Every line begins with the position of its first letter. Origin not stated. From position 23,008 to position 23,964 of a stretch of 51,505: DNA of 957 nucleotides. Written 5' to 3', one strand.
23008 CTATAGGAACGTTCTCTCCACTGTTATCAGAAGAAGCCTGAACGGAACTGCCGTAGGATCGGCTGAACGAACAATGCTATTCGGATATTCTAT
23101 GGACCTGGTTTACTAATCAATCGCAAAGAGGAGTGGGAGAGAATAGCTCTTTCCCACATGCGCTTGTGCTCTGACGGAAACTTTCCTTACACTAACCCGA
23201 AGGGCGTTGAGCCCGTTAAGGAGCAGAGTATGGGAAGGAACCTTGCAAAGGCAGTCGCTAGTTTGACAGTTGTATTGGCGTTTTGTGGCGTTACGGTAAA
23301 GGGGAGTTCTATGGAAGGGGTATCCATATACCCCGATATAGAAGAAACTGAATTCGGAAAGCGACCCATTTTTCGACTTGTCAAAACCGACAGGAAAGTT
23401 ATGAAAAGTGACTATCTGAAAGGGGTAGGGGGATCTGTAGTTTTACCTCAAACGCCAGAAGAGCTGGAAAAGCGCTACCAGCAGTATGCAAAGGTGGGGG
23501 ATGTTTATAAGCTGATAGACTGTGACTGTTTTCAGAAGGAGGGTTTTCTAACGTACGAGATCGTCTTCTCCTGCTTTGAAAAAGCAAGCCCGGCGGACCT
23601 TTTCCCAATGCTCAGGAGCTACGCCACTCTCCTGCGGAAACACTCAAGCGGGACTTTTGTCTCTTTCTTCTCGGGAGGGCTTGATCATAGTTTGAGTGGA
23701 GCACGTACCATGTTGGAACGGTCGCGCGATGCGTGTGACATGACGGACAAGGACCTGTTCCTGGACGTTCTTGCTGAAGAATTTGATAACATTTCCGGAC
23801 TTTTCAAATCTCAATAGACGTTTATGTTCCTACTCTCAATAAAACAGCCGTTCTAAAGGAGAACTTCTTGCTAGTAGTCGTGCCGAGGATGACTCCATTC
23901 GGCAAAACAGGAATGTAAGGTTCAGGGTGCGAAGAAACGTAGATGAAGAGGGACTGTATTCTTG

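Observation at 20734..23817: Tandem pair of novel exported paralogs plus a third small exported ORF, with no recognisable domains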

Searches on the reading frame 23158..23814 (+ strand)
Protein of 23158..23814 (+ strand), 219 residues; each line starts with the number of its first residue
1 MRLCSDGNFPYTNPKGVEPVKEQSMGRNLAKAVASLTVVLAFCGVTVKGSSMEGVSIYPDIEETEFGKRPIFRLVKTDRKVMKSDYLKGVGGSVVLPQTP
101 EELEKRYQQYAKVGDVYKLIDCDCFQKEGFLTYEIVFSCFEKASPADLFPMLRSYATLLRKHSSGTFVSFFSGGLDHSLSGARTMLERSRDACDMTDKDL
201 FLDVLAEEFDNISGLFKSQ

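Call 4: search_protein_families(library=pfam, proteins=[window:23158-23814:+], max_evalue=1)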
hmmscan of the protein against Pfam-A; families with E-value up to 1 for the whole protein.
window:23158-23814:+ (219 aa): 0 families

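Call 10: search_protein_families(library=ncbifam, proteins=[window:23158-23814:+], max_evalue=1)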
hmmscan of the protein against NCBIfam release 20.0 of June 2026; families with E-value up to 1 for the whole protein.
window:23158-23814:+ (219 aa): 0 families

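Call 24: find_homologous_proteins(query=window:23230-23814:+, max_evalue=0.01)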
Query window:23230-23814:+ (195 aa): 2 proteins with E <= 0.01 among 62 candidates.
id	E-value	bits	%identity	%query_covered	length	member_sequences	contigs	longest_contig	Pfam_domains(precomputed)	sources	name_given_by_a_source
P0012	8.7e-107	373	100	86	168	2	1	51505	-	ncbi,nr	ncbi:MAG: hypothetical protein LBJ70_03355 [Holosporales bacterium]|nr:hypothetical protein [Holospo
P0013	6.8e-51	191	59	82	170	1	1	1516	-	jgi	jgi:hypothetical protein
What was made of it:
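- This genome has three members but only one ORF3 (call 24), which does not fit an obligate 1:1 partnership.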

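Call 39: find_encoding_contigs(protein=P0013, flank=10000)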
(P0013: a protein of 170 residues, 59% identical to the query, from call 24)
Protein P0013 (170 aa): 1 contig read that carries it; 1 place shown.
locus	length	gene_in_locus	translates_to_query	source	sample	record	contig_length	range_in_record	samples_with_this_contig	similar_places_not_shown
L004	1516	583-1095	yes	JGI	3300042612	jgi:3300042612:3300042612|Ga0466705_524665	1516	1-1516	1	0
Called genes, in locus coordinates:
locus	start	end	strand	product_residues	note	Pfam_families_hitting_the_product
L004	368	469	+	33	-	-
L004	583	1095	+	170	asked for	-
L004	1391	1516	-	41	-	?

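Call 52: predict_structure(alignment_id=A5)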
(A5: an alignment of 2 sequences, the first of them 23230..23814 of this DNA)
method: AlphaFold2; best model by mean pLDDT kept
length: 195 residues; sequences in the alignment: 2
mean_pLDDT: 42.3   pTM: 0.36
mean pLDDT of the five models: 42.3, 41.4, 39.8, 35.2, 34.1
residues with pLDDT >= 90: 0; 70-90: 0; 50-70: 40; < 50: 155
segments of 3 or more residues with pLDDT < 50: 1-36, 40-47, 62-76, 82-124, 139-155, 157-180, 188-195
pLDDT, mean of each block of 10 residues (from residue 1): 29 33 28 47 45 56 44 47 39 29 41 44 49 51 42 48 42 44 51 37
secondary structure, 60 per line:
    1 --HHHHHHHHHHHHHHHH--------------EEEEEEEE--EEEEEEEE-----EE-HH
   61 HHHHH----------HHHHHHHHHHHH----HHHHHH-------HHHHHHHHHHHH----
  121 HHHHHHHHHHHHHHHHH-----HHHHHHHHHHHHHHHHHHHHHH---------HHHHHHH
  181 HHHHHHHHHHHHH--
elements in order: H3-18 E33-40 E43-50 H59-65 H76-87 H92-97 H105-116 H121-137 H143-164 H174-193
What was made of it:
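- Tried and rejected: The model reached only pLDDT 42 from 2 sequences, which is unusable, so I did not search with it (call 52).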

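Call 54: search_protein_families(library=padloc, proteins=[window:23230-23814:+], max_evalue=1)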
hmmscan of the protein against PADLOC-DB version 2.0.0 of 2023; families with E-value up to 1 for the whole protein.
window:23230-23814:+ (195 aa): 0 families

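Call 55: search_protein_families(library=phrogs, proteins=[window:23230-23814:+], max_evalue=1)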
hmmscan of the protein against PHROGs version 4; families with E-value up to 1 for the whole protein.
window:23230-23814:+ (195 aa): 0 families

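Call 56: search_protein_families(library=ncbifam, proteins=[L004:358-552:+], max_evalue=0.1)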
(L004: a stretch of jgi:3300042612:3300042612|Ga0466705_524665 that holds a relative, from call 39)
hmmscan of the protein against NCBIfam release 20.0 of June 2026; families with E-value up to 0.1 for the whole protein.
L004:358-552:+ (65 aa): 1 family
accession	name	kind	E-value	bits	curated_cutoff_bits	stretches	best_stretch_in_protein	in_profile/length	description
NF033547.1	transpos_IS1595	equivalog_domain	7.5e-07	29.2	75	1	4-62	153-215/215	IS1595 family transposase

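Call 58: find_related_loci(query=A4, collection=metagenome_contigs, flank=8000)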
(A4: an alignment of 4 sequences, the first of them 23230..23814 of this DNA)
Query A4 (195 aa) in metagenome_contigs; peptide patterns used: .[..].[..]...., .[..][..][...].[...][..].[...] (x = any residue, [..] = any of these).
290 stretches matched a pattern, but none encodes a relative of the query by tblastn (E <= 1e-3).

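Call 71: search_solved_structures(query=A4, max_evalue=10)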
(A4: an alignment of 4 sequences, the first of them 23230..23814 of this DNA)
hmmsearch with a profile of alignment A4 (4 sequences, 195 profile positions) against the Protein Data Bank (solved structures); distinct sequences matched with E-value up to 10: 0.
